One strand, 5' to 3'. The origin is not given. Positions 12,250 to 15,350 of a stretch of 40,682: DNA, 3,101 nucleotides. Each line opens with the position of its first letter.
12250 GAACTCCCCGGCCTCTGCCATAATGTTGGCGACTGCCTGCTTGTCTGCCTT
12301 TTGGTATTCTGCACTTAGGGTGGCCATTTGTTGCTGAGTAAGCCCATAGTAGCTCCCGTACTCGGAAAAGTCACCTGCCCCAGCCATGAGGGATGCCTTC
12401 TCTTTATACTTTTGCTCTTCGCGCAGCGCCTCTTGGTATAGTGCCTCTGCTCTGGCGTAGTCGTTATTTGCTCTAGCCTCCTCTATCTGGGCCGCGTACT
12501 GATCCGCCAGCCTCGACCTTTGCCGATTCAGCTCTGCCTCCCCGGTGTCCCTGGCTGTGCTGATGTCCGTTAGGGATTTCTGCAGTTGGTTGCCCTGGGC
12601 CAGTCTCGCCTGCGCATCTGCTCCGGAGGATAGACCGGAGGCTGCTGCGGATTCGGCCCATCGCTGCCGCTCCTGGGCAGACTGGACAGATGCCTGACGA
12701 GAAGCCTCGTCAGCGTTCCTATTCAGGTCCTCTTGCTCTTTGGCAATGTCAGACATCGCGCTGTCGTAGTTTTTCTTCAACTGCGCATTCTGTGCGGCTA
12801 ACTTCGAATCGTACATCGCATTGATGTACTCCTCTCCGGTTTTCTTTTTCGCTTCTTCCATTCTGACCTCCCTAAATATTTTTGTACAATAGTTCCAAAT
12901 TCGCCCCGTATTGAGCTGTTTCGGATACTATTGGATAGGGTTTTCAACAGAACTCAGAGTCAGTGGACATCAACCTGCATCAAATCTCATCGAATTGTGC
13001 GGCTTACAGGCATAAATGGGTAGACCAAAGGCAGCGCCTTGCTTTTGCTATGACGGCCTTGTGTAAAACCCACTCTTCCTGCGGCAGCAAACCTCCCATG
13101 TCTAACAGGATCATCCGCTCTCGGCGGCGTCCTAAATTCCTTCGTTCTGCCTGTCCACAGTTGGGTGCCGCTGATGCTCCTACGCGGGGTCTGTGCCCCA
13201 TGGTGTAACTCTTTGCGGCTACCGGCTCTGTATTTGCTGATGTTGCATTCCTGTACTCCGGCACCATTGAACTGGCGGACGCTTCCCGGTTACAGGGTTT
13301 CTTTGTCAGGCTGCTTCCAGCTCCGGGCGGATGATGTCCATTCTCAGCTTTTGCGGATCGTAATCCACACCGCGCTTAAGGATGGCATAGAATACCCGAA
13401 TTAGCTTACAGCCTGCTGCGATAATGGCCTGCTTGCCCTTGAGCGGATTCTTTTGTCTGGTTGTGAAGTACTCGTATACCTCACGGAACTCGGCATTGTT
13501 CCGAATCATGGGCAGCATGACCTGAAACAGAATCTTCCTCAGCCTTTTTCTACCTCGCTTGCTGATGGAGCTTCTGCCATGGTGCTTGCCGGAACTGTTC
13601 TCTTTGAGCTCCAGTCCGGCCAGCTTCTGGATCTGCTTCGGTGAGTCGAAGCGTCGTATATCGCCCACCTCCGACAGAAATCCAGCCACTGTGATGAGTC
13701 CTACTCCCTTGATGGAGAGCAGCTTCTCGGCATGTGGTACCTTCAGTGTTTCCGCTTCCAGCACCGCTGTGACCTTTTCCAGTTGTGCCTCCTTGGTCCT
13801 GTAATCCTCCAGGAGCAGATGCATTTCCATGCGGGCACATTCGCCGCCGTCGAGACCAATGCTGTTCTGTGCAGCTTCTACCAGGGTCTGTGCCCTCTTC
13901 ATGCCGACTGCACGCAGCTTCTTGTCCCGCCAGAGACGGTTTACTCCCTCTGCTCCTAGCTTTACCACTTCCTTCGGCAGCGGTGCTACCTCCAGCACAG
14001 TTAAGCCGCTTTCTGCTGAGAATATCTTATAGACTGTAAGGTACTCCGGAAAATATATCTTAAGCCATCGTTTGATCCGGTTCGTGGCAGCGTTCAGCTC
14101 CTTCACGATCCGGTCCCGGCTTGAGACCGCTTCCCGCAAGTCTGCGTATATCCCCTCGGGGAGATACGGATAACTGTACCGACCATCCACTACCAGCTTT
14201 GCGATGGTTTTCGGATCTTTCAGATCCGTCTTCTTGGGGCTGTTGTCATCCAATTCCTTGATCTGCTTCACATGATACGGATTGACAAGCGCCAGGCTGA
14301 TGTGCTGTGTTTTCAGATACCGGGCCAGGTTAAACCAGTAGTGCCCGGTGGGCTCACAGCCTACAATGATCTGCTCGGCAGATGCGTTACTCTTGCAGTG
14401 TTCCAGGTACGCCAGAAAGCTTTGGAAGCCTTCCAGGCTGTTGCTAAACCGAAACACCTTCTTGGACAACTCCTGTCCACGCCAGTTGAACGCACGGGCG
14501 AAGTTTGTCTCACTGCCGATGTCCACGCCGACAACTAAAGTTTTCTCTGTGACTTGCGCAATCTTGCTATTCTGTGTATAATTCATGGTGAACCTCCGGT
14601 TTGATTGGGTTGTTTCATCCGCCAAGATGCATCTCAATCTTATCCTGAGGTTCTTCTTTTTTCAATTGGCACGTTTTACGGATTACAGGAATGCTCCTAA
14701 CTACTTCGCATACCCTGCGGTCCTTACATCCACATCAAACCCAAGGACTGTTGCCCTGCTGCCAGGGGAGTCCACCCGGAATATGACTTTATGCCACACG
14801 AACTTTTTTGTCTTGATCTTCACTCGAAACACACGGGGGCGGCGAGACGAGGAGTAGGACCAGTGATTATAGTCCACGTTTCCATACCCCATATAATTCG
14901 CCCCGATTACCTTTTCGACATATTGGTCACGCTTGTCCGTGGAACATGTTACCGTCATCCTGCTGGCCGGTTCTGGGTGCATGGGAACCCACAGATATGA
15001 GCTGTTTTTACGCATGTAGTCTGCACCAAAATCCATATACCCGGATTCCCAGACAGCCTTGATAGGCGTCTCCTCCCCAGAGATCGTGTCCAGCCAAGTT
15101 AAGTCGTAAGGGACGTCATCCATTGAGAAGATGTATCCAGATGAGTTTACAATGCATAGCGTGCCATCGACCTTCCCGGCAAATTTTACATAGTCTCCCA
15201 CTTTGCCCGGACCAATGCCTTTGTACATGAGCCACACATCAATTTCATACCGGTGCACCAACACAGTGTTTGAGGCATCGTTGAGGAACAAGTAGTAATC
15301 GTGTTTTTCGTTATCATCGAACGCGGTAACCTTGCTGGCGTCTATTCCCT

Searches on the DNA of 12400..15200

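Call 60: search_rna_families(source=window, start=12400, end=15200, threshold=evalue, max_evalue=1)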
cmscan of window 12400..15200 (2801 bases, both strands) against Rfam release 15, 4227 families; matches with E-value up to 1: 0.
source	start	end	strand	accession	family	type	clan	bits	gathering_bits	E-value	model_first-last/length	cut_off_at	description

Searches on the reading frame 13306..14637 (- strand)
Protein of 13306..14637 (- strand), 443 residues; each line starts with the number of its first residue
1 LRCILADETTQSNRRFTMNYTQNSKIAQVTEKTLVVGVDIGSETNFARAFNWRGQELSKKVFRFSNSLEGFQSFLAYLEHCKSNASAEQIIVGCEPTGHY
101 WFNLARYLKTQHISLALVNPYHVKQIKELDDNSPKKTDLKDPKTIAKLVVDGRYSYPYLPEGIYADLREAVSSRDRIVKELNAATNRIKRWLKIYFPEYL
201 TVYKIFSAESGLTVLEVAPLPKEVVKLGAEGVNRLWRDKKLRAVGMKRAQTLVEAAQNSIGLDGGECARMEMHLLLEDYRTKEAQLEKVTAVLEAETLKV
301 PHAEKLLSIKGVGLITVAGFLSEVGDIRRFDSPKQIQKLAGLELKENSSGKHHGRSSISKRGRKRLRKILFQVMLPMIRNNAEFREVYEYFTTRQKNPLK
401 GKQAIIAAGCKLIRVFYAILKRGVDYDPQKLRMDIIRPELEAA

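Call 56: search_protein_families(library=pfam, max_evalue=0.001, proteins=[window:13306-14637:-])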
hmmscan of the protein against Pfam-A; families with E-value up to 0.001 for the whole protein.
window:13306-14637:- (443 aa): 2 families
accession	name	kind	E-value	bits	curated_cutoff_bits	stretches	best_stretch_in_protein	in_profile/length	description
PF01548.23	DEDD_Tnp_IS110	-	5.5e-30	104.6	29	1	36-197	1-155/155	Transposase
PF02371.22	Transposase_20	-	2.3e-25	89.2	21.3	1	304-389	2-87/87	Transposase IS116/IS110/IS902 family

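Call 62: find_homologous_proteins(query=window:13309-14586:-, max_evalue=1e-30)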
Query window:13309-14586:- (426 aa): 7941 proteins with E <= 1e-30 among 8000 candidates; the best 120 are listed.
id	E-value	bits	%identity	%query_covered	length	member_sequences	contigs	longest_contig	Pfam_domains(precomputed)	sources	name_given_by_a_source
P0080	4.3e-267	903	94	100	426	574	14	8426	PF01548.24,PF02371.23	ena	-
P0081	9.1e-265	896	94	100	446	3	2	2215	PF01548.24,PF02371.23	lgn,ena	-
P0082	5.8e-263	890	93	100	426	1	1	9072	PF01548.24,PF02371.23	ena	-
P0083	1.3e-256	869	95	100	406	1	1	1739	PF01548.24,PF02371.23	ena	-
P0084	2.2e-256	868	91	100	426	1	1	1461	PF01548.24,PF02371.23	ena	-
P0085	8.4e-254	859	90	100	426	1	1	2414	PF01548.24,PF02371.23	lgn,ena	-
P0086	1.3e-253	859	90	100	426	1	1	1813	PF01548.24,PF02371.23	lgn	-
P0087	8.6e-253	856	89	100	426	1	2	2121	PF01548.24,PF02371.23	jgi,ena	jgi:transposase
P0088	1.9e-252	855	90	100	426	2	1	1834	PF01548.24,PF02371.23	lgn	-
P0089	8.5e-252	853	89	100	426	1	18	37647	PF01548.24,PF02371.23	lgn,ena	-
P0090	2.9e-251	851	89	100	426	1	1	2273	PF01548.24,PF02371.23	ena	-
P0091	4.3e-251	851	89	100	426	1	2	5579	PF01548.24,PF02371.23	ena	-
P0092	4.4e-251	851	89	100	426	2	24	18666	PF01548.24,PF02371.23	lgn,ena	-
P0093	5.9e-251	850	89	100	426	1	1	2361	PF01548.24,PF02371.23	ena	-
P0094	1.1e-250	849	89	100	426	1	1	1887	PF01548.24,PF02371.23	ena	-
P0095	1.6e-250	849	89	100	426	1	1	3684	PF01548.24,PF02371.23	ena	-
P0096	1.9e-250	848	89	100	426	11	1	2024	PF01548.24,PF02371.23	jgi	jgi:transposase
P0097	2.0e-250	848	89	100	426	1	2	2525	PF01548.24,PF02371.23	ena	-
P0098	7.6e-249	843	88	100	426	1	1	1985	PF01548.24,PF02371.23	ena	-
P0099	3.1e-248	841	89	100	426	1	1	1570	PF01548.24,PF02371.23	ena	-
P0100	4.5e-247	837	88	100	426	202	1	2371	PF01548.24,PF02371.23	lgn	-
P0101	7.5e-247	837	88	100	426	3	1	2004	PF01548.24,PF02371.23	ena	-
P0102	1.7e-246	835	88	100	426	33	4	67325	PF01548.24,PF02371.23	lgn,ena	-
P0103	3.9e-246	834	88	100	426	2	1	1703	PF01548.24,PF02371.23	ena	-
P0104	6.8e-246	833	88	100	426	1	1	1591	PF01548.24,PF02371.23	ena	-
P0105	1.5e-245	832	88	100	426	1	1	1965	PF01548.24,PF02371.23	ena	-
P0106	2.0e-245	832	88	100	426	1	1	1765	PF01548.24,PF02371.23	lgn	-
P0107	2.2e-245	832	88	100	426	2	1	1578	PF01548.24,PF02371.23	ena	-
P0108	2.3e-245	832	88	100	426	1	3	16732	PF01548.24,PF02371.23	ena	-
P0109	2.4e-245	832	88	100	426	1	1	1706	PF01548.24,PF02371.23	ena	-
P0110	3.1e-245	831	88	100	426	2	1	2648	PF01548.24,PF02371.23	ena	-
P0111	3.7e-245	831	96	92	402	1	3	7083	PF01548.24,PF02371.23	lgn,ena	-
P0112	6.4e-245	830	88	100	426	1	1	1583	PF01548.24,PF02371.23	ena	-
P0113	7.7e-245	830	87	100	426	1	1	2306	PF01548.24,PF02371.23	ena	-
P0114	8.7e-245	830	86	100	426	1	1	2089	PF01548.24,PF02371.23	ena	-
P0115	8.8e-245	830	88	100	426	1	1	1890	PF01548.24,PF02371.23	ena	-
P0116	2.7e-244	828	86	100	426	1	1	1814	PF01548.24,PF02371.23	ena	-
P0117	3.7e-244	828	86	100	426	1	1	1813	PF01548.24,PF02371.23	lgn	-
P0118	5.0e-244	827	86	100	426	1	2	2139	PF01548.24,PF02371.23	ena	-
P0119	5.0e-244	827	87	100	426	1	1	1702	PF01548.24,PF02371.23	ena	-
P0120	6.1e-244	827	86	100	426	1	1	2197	PF01548.24,PF02371.23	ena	-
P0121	6.5e-244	827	88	100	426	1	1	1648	PF01548.24,PF02371.23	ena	-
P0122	6.9e-244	827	87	100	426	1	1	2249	PF01548.24,PF02371.23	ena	-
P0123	7.0e-244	827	87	100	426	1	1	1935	PF01548.24,PF02371.23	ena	-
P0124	1.0e-243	826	87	100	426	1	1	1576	PF01548.24,PF02371.23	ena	-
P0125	1.0e-243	826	86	100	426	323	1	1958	PF01548.24,PF02371.23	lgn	-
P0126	1.2e-243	826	86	100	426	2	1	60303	PF01548.24,PF02371.23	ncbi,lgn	-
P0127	1.2e-243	826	87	100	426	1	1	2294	PF01548.24,PF02371.23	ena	-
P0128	1.7e-243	826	87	100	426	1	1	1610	PF01548.24,PF02371.23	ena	-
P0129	2.0e-243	825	86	100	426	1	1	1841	PF01548.24,PF02371.23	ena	-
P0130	2.0e-243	825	87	100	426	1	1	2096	PF01548.24,PF02371.23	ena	-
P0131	2.1e-243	825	87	100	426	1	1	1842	PF01548.24,PF02371.23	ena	-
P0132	2.2e-243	825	86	100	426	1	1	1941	PF01548.24,PF02371.23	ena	-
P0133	2.2e-243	825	86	100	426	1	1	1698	PF01548.24,PF02371.23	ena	-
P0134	2.4e-243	825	87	100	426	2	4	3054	PF01548.24,PF02371.23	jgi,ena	-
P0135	3.0e-243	825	85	100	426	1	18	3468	PF01548.24,PF02371.23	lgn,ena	-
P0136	3.0e-243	825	85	100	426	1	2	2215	PF01548.24,PF02371.23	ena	-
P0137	3.3e-243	825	86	100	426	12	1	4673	PF01548.24,PF02371.23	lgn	-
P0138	3.6e-243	824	86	100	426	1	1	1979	PF01548.24,PF02371.23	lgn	-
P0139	3.9e-243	824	86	100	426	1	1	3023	PF01548.24,PF02371.23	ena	-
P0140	4.1e-243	824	87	100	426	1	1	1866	PF01548.24,PF02371.23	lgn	-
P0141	4.4e-243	824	87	100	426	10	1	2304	PF01548.24,PF02371.23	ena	-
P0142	4.7e-243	824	87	100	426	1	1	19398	PF01548.24,PF02371.23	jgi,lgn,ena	-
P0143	5.1e-243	824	87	100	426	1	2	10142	PF01548.24,PF02371.23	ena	-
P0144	5.2e-243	824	86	100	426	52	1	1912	PF01548.24,PF02371.23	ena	-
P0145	5.2e-243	824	86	100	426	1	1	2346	PF01548.24,PF02371.23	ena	-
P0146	7.1e-243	823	86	100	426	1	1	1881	PF01548.24,PF02371.23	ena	-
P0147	9.4e-243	823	86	100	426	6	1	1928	PF01548.24,PF02371.23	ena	-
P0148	9.7e-243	823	86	100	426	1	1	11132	PF01548.24,PF02371.23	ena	-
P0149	1.0e-242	823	86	100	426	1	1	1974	PF01548.24,PF02371.23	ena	-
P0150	1.3e-242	823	86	100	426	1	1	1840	PF01548.24,PF02371.23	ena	-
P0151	1.5e-242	822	86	100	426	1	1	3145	PF01548.24,PF02371.23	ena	-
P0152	1.5e-242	822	85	100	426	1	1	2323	PF01548.24,PF02371.23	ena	-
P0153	1.5e-242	822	85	100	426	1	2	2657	PF01548.24,PF02371.23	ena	-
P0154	1.7e-242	822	85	100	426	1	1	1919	PF01548.24,PF02371.23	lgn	-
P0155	1.7e-242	822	86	100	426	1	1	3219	PF01548.24,PF02371.23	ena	-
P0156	1.8e-242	822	86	100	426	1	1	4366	PF01548.24,PF02371.23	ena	-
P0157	1.8e-242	822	86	100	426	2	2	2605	PF01548.24,PF02371.23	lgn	-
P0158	1.8e-242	822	86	100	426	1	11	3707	PF01548.24,PF02371.23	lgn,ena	-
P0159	1.8e-242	822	86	100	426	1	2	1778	PF01548.24,PF02371.23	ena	-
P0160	1.8e-242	822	86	100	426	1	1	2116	PF01548.24,PF02371.23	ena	-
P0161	1.8e-242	822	86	100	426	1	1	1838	PF01548.24,PF02371.23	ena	-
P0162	2.0e-242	822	85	100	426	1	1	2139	PF01548.24,PF02371.23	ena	-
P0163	2.1e-242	822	85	100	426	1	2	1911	PF01548.24,PF02371.23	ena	-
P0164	2.4e-242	822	86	100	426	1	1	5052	PF01548.24,PF02371.23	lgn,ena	-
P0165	2.4e-242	822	86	100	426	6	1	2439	PF01548.24,PF02371.23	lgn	-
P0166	2.5e-242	822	86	100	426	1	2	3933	PF01548.24,PF02371.23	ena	-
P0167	2.5e-242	822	86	100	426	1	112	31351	PF01548.24,PF02371.23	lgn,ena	-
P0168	4.1e-242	821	85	100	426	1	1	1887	PF01548.24,PF02371.23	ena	-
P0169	4.6e-242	821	86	100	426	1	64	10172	PF01548.24,PF02371.23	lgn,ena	-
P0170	4.6e-242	821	86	100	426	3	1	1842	PF01548.24,PF02371.23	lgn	-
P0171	4.6e-242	821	86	100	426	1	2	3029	PF01548.24,PF02371.23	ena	-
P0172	4.6e-242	821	86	100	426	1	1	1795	PF01548.24,PF02371.23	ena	-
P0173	4.8e-242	821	86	100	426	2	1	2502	PF01548.24,PF02371.23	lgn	-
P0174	5.7e-242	821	86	100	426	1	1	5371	PF01548.24,PF02371.23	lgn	-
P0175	6.4e-242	820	86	100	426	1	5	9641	PF01548.24,PF02371.23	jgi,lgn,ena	jgi:transposase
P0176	6.5e-242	820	86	100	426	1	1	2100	PF01548.24,PF02371.23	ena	-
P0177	6.5e-242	820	86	100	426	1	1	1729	PF01548.24,PF02371.23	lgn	-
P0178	7.6e-242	820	85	100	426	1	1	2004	PF01548.24,PF02371.23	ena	-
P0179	8.5e-242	820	86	100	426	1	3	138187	PF01548.24,PF02371.23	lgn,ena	-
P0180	8.7e-242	820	86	100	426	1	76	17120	PF01548.24,PF02371.23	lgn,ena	-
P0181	8.7e-242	820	86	100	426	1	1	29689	PF01548.24,PF02371.23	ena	-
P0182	8.7e-242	820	86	100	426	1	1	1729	PF01548.24,PF02371.23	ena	-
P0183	8.8e-242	820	86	100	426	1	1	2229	PF01548.24,PF02371.23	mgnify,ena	mgnify:FL=1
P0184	8.9e-242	820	86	100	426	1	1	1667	PF01548.24,PF02371.23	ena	-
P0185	9.0e-242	820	86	100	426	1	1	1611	PF01548.24,PF02371.23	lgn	-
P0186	1.1e-241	820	85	100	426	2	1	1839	PF01548.24,PF02371.23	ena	-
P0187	1.2e-241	819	86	100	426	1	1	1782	PF01548.24,PF02371.23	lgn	-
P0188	1.2e-241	819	86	100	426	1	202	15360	PF01548.24,PF02371.23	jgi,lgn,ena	jgi:transposase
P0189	1.2e-241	819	86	100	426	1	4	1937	PF01548.24,PF02371.23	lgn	-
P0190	1.2e-241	819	86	100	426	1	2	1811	PF01548.24,PF02371.23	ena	-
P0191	1.5e-241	819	85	100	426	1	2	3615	PF01548.24,PF02371.23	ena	-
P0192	1.6e-241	819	85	100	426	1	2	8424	PF01548.24,PF02371.23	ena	-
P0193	1.6e-241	819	86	100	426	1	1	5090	PF01548.24,PF02371.23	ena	-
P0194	1.7e-241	819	85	100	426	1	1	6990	PF01548.24,PF02371.23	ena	-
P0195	1.7e-241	819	86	100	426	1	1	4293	PF01548.24,PF02371.23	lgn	-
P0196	1.7e-241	819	85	100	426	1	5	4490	PF01548.24,PF02371.23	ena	-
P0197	1.7e-241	819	86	100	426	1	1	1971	PF01548.24,PF02371.23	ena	-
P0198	1.7e-241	819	86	100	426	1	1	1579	PF01548.24,PF02371.23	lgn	-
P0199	2.2e-241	819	85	100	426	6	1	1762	PF01548.24,PF02371.23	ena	-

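Call 63: find_related_loci(query=window:13309-14586:-, collection=genome_contigs, flank=600)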
Query window:13309-14586:- (426 aa) in genome_contigs; peptide patterns used: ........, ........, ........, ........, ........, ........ (x = any residue, [..] = any of these).
144 stretches matched a pattern; 99 encode a relative of the query (tblastn E <= 1e-3); the best 80 are kept; 80 distinct loci.
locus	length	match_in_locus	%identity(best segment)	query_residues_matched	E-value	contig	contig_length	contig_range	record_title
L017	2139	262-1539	95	1-426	0e+0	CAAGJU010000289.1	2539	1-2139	MAG TPA_asm: Lachnospiraceae bacterium, isolate HGM12300, WGS project CAAGJU010000000 data, contig: SRS476292_22_k119_18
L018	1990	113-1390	93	1-426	0e+0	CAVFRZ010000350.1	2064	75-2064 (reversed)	Anaerovibrio sp. isolate SRR8978467_cleanbin_000001 genome assembly, contig: Spades_SRR8978467_contig_3759, whole genome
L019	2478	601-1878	93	1-426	0e+0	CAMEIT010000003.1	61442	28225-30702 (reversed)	MAG: uncultured Clostridia bacterium isolate SRR15057928_bin.10_metaWRAP_v1.3_MAG genome assembly, contig: ERZ10407477.1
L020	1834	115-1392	91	1-426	0e+0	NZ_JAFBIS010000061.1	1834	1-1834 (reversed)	Oscillibacter valericigenes strain An890 An890_NODE_61_length_1834_cov_77.055271_pilon, whole genome shotgun sequence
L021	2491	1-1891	91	1-426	0e+0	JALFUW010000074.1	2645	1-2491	MAG: Clostridiales bacterium isolate SUG1033 k141_36373, whole genome shotgun sequence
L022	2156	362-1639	88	1-426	0e+0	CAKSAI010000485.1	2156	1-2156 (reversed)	MAG: uncultured Lachnospiraceae bacterium isolate REFINED_METABAT215_TOP10_CONTIGS_1500_ASSEMBLY_K77_MERGED__Hadza_MoBio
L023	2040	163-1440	88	1-426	0e+0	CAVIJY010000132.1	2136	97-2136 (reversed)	Lachnospiraceae bacterium isolate H07676-L1_cleanbin_000022 genome assembly, contig: Spades_H07676-L1_contig_36416, whol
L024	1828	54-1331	86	1-426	0e+0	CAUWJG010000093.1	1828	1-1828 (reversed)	MAG: uncultured Collinsella sp. isolate SRS17165166__bin2 genome assembly, contig: SRS17165166_NODE_9074_length_1828_cov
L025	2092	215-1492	73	1-426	0e+0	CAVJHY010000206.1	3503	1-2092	bacterium isolate H07634-L1_cleanbin_000040 genome assembly, contig: Spades_H07634-L1_contig_16007, whole genome shotgun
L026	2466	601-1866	72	1-422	0e+0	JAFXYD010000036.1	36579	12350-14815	MAG: Oscillospiraceae bacterium isolate RGIG6852 Sheep_Rumen-4__c492455, whole genome shotgun sequence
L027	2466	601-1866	72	1-422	0e+0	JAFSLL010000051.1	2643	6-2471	MAG: Oscillospiraceae bacterium isolate RGIG3250 Goat_Reticulum-3__c140598, whole genome shotgun sequence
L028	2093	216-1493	70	1-426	0e+0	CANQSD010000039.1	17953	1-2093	MAG: uncultured Oscillospiraceae bacterium isolate Lapin-021__bin36 genome assembly, contig: Lapin-021__NODE_3534_length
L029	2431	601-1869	70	1-423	0e+0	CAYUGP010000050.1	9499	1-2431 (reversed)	MAG TPA_asm: uncultured Oscillospiraceae bacterium isolate SRP278969_co1_145 genome assembly, contig: NODE_10862_length_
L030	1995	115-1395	70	1-426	0e+0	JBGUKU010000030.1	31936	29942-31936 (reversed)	MAG: Anaerovoracaceae bacterium isolate ruminal_MAG_273 ruminal_MAG_273_contig_0030, whole genome shotgun sequence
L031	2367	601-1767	72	1-389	0e+0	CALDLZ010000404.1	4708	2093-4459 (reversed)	MAG TPA_asm: uncultured Faecalibacterium sp. isolate SRR1747030_bin.10_CONCOCT_v1.1_MAG genome assembly, contig: ERZ8082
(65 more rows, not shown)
